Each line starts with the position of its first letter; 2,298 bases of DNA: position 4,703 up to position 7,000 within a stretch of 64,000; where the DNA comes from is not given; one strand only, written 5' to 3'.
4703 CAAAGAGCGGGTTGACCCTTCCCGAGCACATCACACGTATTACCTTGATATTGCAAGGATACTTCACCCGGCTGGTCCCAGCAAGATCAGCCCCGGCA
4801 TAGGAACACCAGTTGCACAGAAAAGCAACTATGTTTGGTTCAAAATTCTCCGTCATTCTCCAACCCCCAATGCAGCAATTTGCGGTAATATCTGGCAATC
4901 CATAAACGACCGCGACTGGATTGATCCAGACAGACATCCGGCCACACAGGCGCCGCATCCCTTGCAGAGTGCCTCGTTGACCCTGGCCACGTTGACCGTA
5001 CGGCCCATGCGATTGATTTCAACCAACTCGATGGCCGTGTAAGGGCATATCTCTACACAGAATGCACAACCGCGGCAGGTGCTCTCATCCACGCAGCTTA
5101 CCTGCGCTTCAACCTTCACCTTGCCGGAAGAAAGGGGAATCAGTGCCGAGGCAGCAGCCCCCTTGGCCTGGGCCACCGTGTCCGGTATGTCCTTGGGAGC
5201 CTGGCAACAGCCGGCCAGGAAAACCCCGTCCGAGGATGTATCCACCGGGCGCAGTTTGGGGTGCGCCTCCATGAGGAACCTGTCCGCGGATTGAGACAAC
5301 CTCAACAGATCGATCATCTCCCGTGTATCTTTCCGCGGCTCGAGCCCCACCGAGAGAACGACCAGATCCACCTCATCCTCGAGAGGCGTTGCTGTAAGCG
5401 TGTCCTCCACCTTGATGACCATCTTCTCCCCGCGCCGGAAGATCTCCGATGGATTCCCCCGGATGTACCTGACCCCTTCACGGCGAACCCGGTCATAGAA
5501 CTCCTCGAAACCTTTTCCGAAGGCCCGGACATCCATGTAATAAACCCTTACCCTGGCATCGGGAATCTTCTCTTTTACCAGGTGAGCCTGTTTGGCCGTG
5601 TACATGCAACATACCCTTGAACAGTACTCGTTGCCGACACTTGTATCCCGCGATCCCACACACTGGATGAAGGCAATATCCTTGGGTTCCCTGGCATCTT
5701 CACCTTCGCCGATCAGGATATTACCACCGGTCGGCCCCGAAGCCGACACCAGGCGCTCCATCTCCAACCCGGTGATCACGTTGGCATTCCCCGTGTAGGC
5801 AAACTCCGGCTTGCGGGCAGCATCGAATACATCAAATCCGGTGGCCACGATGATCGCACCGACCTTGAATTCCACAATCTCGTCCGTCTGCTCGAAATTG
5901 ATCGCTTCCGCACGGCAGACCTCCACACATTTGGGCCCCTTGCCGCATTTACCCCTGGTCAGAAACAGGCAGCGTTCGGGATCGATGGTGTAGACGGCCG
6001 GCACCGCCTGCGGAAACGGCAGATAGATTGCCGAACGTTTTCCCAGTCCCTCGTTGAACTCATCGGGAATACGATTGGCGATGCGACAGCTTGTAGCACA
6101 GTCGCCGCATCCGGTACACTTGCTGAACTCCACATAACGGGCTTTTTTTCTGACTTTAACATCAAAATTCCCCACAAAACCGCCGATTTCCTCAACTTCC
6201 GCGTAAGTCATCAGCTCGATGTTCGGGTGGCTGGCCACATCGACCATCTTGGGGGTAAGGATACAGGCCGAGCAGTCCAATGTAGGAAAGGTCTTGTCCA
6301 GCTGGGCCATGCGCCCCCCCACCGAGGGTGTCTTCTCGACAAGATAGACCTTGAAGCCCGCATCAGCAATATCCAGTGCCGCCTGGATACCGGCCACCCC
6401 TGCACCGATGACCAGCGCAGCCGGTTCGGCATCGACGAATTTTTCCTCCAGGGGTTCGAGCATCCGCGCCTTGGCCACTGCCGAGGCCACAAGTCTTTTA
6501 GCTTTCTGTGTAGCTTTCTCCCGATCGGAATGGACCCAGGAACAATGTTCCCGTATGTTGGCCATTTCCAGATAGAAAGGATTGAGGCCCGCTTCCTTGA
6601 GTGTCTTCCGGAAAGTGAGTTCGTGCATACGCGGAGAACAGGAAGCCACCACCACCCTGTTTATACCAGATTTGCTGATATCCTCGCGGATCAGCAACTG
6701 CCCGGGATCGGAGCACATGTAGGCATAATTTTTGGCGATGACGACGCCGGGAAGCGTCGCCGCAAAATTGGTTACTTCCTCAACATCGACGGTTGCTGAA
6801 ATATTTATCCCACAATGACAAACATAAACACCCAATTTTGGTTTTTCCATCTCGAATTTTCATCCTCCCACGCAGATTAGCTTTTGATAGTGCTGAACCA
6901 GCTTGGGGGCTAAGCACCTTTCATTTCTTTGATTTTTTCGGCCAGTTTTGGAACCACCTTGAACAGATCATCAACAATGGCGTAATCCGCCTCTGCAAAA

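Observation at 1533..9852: Contiguous HdrD-like / EtfB / EtfA / HdrA / MvhD / FlxC / FlxB / FlxA cluster: a candidate ETF-coupled Hdr-Flx electron-bifurcating (confurcating) complex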

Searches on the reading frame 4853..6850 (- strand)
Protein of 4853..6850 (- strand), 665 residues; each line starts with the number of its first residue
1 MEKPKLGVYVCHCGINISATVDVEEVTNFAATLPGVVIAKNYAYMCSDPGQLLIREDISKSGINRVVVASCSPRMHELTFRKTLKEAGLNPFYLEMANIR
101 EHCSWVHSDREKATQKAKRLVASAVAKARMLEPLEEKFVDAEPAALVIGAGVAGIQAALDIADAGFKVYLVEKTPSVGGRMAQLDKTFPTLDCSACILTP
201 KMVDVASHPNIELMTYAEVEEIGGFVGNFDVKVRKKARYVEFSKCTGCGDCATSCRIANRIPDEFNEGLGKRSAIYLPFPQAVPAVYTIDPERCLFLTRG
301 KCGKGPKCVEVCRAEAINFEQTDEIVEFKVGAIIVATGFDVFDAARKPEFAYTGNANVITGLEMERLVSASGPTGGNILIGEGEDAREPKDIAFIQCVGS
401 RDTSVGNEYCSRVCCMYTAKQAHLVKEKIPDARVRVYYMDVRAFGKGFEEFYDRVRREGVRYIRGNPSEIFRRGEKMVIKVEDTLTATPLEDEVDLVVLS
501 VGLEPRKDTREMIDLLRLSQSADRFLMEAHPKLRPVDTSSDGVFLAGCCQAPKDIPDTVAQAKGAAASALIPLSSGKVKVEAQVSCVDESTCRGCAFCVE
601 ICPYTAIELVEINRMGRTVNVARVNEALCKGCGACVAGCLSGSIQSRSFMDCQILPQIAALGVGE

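Call 4: search_protein_families(library=pfam, proteins=[window:4853-6850:-], max_evalue=0.001)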
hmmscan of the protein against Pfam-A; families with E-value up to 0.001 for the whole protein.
window:4853-6850:- (665 aa): 16 families
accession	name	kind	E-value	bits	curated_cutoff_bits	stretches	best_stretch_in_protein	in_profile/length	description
PF07992.20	Pyr_redox_2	-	2.1e-11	44.3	26.1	1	146-220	4-58/291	Pyridine nucleotide-disulphide oxidoreductase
PF12838.12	Fer4_7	-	4.6e-11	43.4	27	2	591-642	1-51/52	4Fe-4S dicluster domain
PF12837.12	Fer4_6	-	2e-08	34.3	25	0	621-642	1-22/24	4Fe-4S binding domain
PF00037.32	Fer4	-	2.6e-08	33.8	21.1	0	587-608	3-24/24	4Fe-4S binding domain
PF12831.13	FAD_oxidored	-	8.5e-08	32.3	27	1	146-182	3-39/416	FAD dependent oxidoreductase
PF13450.12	NAD_binding_8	-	1.6e-06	28.8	21.9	1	147-196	1-50/68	NAD(P)-binding Rossmann-like domain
PF00890.30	FAD_binding_2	-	1.9e-06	27.8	20.4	1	146-181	3-38/414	FAD binding domain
PF13187.11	Fer4_9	-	2.4e-06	27.9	27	1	592-642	2-50/52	4Fe-4S dicluster domain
PF25160.1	LdpA_Fe-S-bd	-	2.4e-06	27.7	27.6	0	619-648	18-47/49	LdpA Fe-S cluster-binding domain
PF13237.11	Fer4_10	-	3.6e-06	27.2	25.5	1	587-639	4-52/53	4Fe-4S dicluster domain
PF01266.30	DAO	-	1.4e-05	25.3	27.9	1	146-178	3-35/353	FAD dependent oxidoreductase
PF14697.11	Fer4_21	-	1.7e-05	25.3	35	1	587-639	3-51/59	4Fe-4S dicluster domain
PF01134.28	GIDA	-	4e-05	23.3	22.1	1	146-193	3-40/391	Glucose inhibited division protein A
PF12797.12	Fer4_2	-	0.00052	20.2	24.5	0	238-255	3-20/22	4Fe-4S binding domain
PF03486.20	HI0933_like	-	0.00053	19.9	50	1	145-180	3-38/244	HI0933-like protein Rossmann domain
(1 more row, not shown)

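Call 5: find_encoding_contigs(protein=window:4853-6850:-, flank=10000, max_places=6)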
Protein window:4853-6850:- (665 aa): 23 contigs read that carry it; 3 places shown.
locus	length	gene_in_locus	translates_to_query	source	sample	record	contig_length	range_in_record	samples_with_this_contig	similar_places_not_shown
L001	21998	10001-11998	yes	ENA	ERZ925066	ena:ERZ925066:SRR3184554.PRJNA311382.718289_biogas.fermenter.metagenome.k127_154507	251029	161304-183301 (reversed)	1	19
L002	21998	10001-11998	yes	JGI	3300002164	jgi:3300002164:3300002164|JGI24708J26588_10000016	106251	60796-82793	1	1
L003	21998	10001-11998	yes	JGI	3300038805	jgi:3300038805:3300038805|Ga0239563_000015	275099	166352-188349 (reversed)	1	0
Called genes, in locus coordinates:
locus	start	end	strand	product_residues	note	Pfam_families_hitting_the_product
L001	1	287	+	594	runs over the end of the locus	PF02771:Acyl-CoA_dh_N, PF02770:Acyl-CoA_dh_M, PF00441:Acyl-CoA_dh_1, PF22924:ACOX_C_alpha1, PF08028:Acyl-CoA_dh_2, PF21343:ACAD9-ACADV_C (faint), PF21263:Acyl-CoA-dh_C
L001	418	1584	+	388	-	PF00108:Thiolase_N, PF00109:ketoacyl-synt (weak), PF02803:Thiolase_C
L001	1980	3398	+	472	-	PF12390:Se-cys_synth_N (weak), PF03841:SelA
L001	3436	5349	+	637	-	PF00009:GTP_EFTU, PF01926:MMR_HSR1 (weak), PF03144:GTP_EFTU_D2, PF25461:Beta-barrel_SelB, PF09106:WHD_2nd_SelB, PF09107:WHD_3rd_SelB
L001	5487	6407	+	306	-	PF00586:AIRS, PF02769:AIRS_C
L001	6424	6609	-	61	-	PF09388:SpoOE-like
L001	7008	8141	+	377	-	PF13237:Fer4_10, PF13183:Fer4_8, PF13187:Fer4_9, PF13534:Fer4_17, PF02754:CCG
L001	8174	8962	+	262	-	PF01012:ETF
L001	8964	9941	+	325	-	PF01012:ETF, PF00766:ETF_alpha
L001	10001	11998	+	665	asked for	PF00890:FAD_binding_2 (weak), PF01266:DAO (faint), PF07992:Pyr_redox_2 (faint), PF12831:FAD_oxidored, PF13450:NAD_binding_8 (weak), PF12838:Fer4_7, PF13187:Fer4_9 (weak), PF14697:Fer4_21 (weak), +4 more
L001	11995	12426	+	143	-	PF02662:FlpD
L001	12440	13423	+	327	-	PF04432:FrhB_FdhB_C (weak), PF13187:Fer4_9 (faint), PF12797:Fer4_2 (faint), PF00037:Fer4 (faint), PF13183:Fer4_8 (weak), PF13534:Fer4_17 (weak)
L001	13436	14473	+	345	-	PF00037:Fer4 (faint), PF12797:Fer4_2 (faint), PF13746:Fer4_18 (faint), PF17179:Fer4_22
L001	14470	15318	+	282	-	PF00175:NAD_binding_1, PF10418:DHODB_Fe-S_bind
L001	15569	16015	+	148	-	PF04246:RseC_MucC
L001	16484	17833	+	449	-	PF00278:Orn_DAP_Arg_deC, PF02784:Orn_Arg_deC_N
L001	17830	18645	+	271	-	PF01678:DAP_epimerase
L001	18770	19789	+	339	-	PF01118:Semialdhyde_dh, PF02774:Semialdhyde_dhC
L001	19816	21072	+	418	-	PF00696:AA_kinase, PF13840:ACT_7, PF22468:ACT_9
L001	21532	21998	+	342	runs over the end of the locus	PF18152:DAHP_snth_FXD, PF00793:DAHP_synth_1, PF03102:NeuB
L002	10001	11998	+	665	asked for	PF00890:FAD_binding_2 (weak), PF01266:DAO (faint), PF07992:Pyr_redox_2 (faint), PF12831:FAD_oxidored, PF13450:NAD_binding_8 (weak), PF12838:Fer4_7, PF13187:Fer4_9 (weak), PF14697:Fer4_21 (weak), +4 more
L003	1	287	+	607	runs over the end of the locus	PF02771:Acyl-CoA_dh_N, PF02770:Acyl-CoA_dh_M, PF00441:Acyl-CoA_dh_1, PF08028:Acyl-CoA_dh_2, PF21343:ACAD9-ACADV_C (faint), PF22924:ACOX_C_alpha1, PF21263:Acyl-CoA-dh_C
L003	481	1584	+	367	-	PF00108:Thiolase_N, PF00109:ketoacyl-synt (weak), PF02803:Thiolase_C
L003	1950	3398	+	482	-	PF12390:Se-cys_synth_N (weak), PF03841:SelA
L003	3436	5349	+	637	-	PF00009:GTP_EFTU, PF01926:MMR_HSR1 (weak), PF03144:GTP_EFTU_D2, PF25461:Beta-barrel_SelB, PF09106:WHD_2nd_SelB, PF09107:WHD_3rd_SelB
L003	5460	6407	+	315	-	PF00586:AIRS, PF02769:AIRS_C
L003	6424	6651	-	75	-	PF09388:SpoOE-like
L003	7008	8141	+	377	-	PF13237:Fer4_10, PF13183:Fer4_8, PF13187:Fer4_9, PF13534:Fer4_17, PF02754:CCG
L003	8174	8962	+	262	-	PF01012:ETF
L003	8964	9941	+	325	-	PF01012:ETF, PF00766:ETF_alpha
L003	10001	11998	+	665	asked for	PF00890:FAD_binding_2 (weak), PF01266:DAO (faint), PF07992:Pyr_redox_2 (faint), PF12831:FAD_oxidored, PF13450:NAD_binding_8 (weak), PF12838:Fer4_7, PF13187:Fer4_9 (weak), PF14697:Fer4_21 (weak), +4 more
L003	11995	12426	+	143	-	PF02662:FlpD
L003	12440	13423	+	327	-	PF04432:FrhB_FdhB_C (weak), PF13187:Fer4_9 (faint), PF12797:Fer4_2 (faint), PF00037:Fer4 (faint), PF13183:Fer4_8 (weak), PF13534:Fer4_17 (weak)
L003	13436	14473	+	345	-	PF00037:Fer4 (faint), PF12797:Fer4_2 (faint), PF13746:Fer4_18 (faint), PF17179:Fer4_22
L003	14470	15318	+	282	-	PF00175:NAD_binding_1, PF10418:DHODB_Fe-S_bind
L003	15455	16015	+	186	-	PF04246:RseC_MucC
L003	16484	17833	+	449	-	PF00278:Orn_DAP_Arg_deC, PF02784:Orn_Arg_deC_N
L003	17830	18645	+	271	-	PF01678:DAP_epimerase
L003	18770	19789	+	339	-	PF01118:Semialdhyde_dh, PF02774:Semialdhyde_dhC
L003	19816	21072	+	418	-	PF00696:AA_kinase, PF13840:ACT_7, PF22468:ACT_9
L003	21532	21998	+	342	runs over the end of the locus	PF18152:DAHP_snth_FXD, PF00793:DAHP_synth_1, PF03102:NeuB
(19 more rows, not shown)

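Call 13: search_protein_families(library=ncbifam, proteins=[window:4853-6850:-], max_evalue=0.00001)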
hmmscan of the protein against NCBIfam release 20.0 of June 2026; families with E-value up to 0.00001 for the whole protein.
window:4853-6850:- (665 aa): 20 families
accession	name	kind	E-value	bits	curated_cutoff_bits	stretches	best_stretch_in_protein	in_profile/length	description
NF040770.1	hetero_SS_HdrA2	exception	2.1e-265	882.6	1100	1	5-661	1-640/777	CoB-CoM heterodisulfide reductase HdrA2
NF041778.1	hetero_SS_HdrA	equivalog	1.6e-193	644.6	1400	1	4-658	6-647/771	ferredoxin:CoB-CoM heterodisulfide reductase subunit HdrA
NF041891.1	hdrA_Methbact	equivalog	5.7e-178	593.6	1300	1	5-659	2-633/762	ferredoxin:CoB-CoM heterodisulfide reductase subunit HdrA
NF045637.1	carotdesatCrtDProt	equivalog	3.1e-09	35.9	580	1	146-202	2-58/485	1-hydroxycarotenoid 3,4-desaturase CrtD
NF009410.0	PRK12771.1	subfamily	2.2e-08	33.1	516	0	139-181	135-177/566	NAD(P)-binding protein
TIGR02734.1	crtI_fam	subfamily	3.6e-08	32.6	238.1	1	145-203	1-60/504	phytoene desaturase family protein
TIGR03467.1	HpnE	equivalog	6.1e-08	32.4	283.05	1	146-183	2-39/430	hydroxysqualene dehydroxylase HpnE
NF042909.1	FMH_DH_FwdF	exception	1.8e-07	30.6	375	1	586-645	253-312/336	tungsten-dependent formylmethanofuran dehydrogenase subunit FwdF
TIGR02700.1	flavo_MJ0208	hypoth_equivalog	2.9e-07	30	251.35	0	557-645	113-195/234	dihydromethanopterin reductase (acceptor)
TIGR01971.1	NuoI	subfamily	5.5e-07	29.2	113.05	0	588-645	40-99/121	NADH-quinone oxidoreductase, chain I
NF058655.1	CrtID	equivalog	9e-07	28.1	640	1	146-188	2-44/478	bifunctional phytoene desaturase/3,4-desaturase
NF005560.0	PRK07233.1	equivalog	9.5e-07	28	252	1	146-185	4-43/435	hypothetical protein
NF010590.0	PRK13984.1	equivalog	1.3e-06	26.9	946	0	101-181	247-327/611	putative oxidoreductase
TIGR01372.1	soxA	subfamily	1.4e-06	26.4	1164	1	145-215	171-240/996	sarcosine oxidase subunit alpha family protein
NF038196.1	ferrodoxin_EFR1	subfamily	1.6e-06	28.4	75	0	567-646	162-231/242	EFR1 family ferrodoxin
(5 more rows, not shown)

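Call 42: search_solved_structures(query=window:4853-6850:-, max_evalue=1e-10, show_alignments=1)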
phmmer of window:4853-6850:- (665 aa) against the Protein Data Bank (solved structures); distinct sequences matched with E-value up to 1e-10: 6.
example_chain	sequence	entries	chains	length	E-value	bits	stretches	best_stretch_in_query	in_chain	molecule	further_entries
5odc_A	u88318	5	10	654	1.9e-247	826.1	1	1-659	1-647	Heterodisulfide reductase, subunit A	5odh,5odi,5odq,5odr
8rvu_a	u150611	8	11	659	1.8e-242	809.6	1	1-660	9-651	H(2):CoB-CoM heterodisulfide,ferredoxin reductase subunit A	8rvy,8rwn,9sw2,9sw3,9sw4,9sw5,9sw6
8rvv_A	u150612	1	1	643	5e-241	804.9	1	4-660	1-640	H(2):CoB-CoM heterodisulfide,ferredoxin reductase subunit A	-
9sfi_A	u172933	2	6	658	2.5e-218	729.9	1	1-658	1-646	CoB--CoM heterodisulfide reductase iron-sulfur subunit A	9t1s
7bkb_A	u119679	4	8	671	3.8e-209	699.5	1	3-662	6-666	CoB--CoM heterodisulfide reductase iron-sulfur subunit A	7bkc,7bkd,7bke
6tjr_A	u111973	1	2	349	1.5e-44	155.7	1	331-570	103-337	Fumarate reductase/succinate dehydrogenase flavoprotein domain protein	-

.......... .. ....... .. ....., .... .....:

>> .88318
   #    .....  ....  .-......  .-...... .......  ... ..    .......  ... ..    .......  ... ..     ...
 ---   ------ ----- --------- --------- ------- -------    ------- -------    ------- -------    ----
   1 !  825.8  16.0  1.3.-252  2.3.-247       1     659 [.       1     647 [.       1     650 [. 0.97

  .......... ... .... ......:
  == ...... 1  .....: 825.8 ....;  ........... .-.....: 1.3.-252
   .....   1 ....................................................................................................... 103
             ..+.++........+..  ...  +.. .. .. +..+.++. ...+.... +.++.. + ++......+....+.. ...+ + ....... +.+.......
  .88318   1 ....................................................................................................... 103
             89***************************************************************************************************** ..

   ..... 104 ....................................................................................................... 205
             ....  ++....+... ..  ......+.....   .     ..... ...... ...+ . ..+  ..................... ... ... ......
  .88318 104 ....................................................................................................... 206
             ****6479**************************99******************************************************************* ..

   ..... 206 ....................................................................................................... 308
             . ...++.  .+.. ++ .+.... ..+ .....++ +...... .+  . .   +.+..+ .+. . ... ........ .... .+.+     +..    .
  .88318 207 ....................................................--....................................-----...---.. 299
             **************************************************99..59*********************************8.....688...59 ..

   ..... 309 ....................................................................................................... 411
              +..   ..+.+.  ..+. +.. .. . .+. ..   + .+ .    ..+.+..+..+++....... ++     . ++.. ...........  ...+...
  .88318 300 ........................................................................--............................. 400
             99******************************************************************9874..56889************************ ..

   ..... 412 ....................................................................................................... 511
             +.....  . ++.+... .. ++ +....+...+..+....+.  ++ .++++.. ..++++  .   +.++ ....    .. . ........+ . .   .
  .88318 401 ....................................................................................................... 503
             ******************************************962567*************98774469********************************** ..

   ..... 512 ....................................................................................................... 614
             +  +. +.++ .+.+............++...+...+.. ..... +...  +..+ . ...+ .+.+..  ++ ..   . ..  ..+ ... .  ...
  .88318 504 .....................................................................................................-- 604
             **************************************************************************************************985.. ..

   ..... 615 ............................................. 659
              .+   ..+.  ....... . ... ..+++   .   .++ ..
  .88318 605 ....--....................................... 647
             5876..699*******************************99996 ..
